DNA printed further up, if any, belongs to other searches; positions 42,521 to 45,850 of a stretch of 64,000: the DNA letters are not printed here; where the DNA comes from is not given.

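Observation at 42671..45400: C-terminal RTX-like calcium-binding repeat region followed by a distinct ~155-aa terminal domain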

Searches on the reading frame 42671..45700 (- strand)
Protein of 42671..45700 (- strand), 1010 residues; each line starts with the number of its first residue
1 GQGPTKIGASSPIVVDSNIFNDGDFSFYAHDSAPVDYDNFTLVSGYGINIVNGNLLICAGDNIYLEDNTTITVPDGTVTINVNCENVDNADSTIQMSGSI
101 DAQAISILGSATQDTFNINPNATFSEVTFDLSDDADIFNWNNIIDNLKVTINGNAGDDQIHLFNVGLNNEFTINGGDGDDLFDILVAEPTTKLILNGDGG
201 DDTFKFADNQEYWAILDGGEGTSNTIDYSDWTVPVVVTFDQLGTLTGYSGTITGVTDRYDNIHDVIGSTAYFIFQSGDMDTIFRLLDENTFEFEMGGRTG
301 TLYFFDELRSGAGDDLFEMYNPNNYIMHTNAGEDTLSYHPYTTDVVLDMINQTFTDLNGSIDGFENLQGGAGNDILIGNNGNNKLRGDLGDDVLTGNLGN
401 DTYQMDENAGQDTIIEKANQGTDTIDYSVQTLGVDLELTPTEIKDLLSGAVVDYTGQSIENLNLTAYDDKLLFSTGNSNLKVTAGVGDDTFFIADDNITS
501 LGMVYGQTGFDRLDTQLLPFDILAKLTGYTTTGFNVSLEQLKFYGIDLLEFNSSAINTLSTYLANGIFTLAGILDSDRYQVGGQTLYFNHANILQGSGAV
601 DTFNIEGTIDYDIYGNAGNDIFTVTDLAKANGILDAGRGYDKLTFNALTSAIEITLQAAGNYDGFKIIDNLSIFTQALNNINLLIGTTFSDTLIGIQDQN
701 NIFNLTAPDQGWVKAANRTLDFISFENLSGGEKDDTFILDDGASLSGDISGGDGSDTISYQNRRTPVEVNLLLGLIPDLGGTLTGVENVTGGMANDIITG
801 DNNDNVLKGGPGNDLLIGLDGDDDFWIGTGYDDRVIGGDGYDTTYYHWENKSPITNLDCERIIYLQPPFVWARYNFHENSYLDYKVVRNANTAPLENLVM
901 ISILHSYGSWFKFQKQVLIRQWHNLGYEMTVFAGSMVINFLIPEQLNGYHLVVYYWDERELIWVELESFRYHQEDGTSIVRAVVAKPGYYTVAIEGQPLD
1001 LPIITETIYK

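Call 7: search_protein_families(library=pfam, proteins=[window:42671-45700:-], max_evalue=1)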
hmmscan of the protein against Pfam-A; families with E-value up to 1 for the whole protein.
window:42671-45700:- (1010 aa): 2 families
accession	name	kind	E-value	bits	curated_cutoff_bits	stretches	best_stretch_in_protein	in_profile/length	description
PF00353.25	HemolysinCabind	-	5.7e-08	33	23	2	369-402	2-35/36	RTX calcium-binding nonapeptide repeat (4 copies)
PF21582.3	CBM30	-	0.36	11.2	27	0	515-568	25-78/170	Carbohydrate binding domain 30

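Call 8: search_protein_families(library=ncbifam, proteins=[window:42671-45700:-], max_evalue=1)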
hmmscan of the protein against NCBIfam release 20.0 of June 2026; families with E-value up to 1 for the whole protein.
window:42671-45700:- (1010 aa): 7 families
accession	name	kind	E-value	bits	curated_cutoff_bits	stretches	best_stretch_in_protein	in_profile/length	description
NF035945.1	Zn_serralysin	subfamily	7.7e-14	51.7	500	2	329-418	276-371/462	serralysin family metalloprotease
NF053766.1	ZapA_metallo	exception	2e-11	43.6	940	2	786-847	330-390/483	ZapA family metalloprotease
NF046115.1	Ca_rpt_SMc04171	equivalog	1.4e-08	34.3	625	2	711-843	332-461/574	SMc04171 family calcium-binding repeat protein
NF033943.0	RTX_toxin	subfamily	6.7e-08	31.2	1000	3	255-419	662-815/930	RTX family hemolysin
NF051884.1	ProteaseSapA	equivalog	1e-07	31.1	1200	2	294-435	242-391/644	protease SapA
NF050046.1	PueAB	exception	4.9e-06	25.2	670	2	797-848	371-421/616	polyurethane esterase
NF052454.1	BtaGlycanEglC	equivalog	0.00011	21.3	700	2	309-420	51-156/459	endo-1,3-1,4-beta-glycanase EglC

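Call 21: search_solved_structures(query=window:42671-45700:-, max_evalue=0.01, show_alignments=2)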
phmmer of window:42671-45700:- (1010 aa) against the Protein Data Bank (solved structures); distinct sequences matched with E-value up to 0.01: 30.
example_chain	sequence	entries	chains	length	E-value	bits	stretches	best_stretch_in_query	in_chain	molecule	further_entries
7usl_C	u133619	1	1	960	3.2e-26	94.8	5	367-426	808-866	Bifunctional hemolysin-adenylate cyclase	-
6sus_A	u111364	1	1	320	2.3e-13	52.2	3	367-426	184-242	Bifunctional hemolysin/adenylate cyclase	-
7rah_E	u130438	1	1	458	1.5e-11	46.2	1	363-470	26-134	Bifunctional adenylate cyclase toxin/hemolysin CyaA,Bifunctional adenylate cyclase toxin/h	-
1h71_P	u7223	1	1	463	1.5e-08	36.4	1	748-839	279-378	SERRALYSIN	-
1g9k_A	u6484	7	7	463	1.5e-08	36.4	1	748-839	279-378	SERRALYSIN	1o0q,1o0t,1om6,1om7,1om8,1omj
9p6c_A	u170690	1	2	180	3.3e-08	35.2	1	365-427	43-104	Hemolysin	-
6ixx_A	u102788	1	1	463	4.6e-08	34.7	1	749-835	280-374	Alkaline metalloprotease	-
3u1r_A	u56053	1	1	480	4.7e-08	34.7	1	749-835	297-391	Alkaline metalloprotease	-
1af0_A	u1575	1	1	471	7.5e-08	34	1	719-835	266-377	SERRATIA PROTEASE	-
1sat_A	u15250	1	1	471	8e-08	33.9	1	719-835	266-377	SERRATIA PROTEASE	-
1srp_A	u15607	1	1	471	8.9e-08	33.8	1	719-835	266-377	SERRALYSIN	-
4i35_A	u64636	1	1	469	9.4e-08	33.7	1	719-835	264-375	Serralysin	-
5d7w_A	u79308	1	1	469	9.4e-08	33.7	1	719-835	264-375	Serralysin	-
1smp_A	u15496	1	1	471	9.5e-08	33.7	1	719-835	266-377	SERRATIA METALLO PROTEINASE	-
3hb2_P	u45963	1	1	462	1.3e-07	33.2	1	731-848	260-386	Secreted protease C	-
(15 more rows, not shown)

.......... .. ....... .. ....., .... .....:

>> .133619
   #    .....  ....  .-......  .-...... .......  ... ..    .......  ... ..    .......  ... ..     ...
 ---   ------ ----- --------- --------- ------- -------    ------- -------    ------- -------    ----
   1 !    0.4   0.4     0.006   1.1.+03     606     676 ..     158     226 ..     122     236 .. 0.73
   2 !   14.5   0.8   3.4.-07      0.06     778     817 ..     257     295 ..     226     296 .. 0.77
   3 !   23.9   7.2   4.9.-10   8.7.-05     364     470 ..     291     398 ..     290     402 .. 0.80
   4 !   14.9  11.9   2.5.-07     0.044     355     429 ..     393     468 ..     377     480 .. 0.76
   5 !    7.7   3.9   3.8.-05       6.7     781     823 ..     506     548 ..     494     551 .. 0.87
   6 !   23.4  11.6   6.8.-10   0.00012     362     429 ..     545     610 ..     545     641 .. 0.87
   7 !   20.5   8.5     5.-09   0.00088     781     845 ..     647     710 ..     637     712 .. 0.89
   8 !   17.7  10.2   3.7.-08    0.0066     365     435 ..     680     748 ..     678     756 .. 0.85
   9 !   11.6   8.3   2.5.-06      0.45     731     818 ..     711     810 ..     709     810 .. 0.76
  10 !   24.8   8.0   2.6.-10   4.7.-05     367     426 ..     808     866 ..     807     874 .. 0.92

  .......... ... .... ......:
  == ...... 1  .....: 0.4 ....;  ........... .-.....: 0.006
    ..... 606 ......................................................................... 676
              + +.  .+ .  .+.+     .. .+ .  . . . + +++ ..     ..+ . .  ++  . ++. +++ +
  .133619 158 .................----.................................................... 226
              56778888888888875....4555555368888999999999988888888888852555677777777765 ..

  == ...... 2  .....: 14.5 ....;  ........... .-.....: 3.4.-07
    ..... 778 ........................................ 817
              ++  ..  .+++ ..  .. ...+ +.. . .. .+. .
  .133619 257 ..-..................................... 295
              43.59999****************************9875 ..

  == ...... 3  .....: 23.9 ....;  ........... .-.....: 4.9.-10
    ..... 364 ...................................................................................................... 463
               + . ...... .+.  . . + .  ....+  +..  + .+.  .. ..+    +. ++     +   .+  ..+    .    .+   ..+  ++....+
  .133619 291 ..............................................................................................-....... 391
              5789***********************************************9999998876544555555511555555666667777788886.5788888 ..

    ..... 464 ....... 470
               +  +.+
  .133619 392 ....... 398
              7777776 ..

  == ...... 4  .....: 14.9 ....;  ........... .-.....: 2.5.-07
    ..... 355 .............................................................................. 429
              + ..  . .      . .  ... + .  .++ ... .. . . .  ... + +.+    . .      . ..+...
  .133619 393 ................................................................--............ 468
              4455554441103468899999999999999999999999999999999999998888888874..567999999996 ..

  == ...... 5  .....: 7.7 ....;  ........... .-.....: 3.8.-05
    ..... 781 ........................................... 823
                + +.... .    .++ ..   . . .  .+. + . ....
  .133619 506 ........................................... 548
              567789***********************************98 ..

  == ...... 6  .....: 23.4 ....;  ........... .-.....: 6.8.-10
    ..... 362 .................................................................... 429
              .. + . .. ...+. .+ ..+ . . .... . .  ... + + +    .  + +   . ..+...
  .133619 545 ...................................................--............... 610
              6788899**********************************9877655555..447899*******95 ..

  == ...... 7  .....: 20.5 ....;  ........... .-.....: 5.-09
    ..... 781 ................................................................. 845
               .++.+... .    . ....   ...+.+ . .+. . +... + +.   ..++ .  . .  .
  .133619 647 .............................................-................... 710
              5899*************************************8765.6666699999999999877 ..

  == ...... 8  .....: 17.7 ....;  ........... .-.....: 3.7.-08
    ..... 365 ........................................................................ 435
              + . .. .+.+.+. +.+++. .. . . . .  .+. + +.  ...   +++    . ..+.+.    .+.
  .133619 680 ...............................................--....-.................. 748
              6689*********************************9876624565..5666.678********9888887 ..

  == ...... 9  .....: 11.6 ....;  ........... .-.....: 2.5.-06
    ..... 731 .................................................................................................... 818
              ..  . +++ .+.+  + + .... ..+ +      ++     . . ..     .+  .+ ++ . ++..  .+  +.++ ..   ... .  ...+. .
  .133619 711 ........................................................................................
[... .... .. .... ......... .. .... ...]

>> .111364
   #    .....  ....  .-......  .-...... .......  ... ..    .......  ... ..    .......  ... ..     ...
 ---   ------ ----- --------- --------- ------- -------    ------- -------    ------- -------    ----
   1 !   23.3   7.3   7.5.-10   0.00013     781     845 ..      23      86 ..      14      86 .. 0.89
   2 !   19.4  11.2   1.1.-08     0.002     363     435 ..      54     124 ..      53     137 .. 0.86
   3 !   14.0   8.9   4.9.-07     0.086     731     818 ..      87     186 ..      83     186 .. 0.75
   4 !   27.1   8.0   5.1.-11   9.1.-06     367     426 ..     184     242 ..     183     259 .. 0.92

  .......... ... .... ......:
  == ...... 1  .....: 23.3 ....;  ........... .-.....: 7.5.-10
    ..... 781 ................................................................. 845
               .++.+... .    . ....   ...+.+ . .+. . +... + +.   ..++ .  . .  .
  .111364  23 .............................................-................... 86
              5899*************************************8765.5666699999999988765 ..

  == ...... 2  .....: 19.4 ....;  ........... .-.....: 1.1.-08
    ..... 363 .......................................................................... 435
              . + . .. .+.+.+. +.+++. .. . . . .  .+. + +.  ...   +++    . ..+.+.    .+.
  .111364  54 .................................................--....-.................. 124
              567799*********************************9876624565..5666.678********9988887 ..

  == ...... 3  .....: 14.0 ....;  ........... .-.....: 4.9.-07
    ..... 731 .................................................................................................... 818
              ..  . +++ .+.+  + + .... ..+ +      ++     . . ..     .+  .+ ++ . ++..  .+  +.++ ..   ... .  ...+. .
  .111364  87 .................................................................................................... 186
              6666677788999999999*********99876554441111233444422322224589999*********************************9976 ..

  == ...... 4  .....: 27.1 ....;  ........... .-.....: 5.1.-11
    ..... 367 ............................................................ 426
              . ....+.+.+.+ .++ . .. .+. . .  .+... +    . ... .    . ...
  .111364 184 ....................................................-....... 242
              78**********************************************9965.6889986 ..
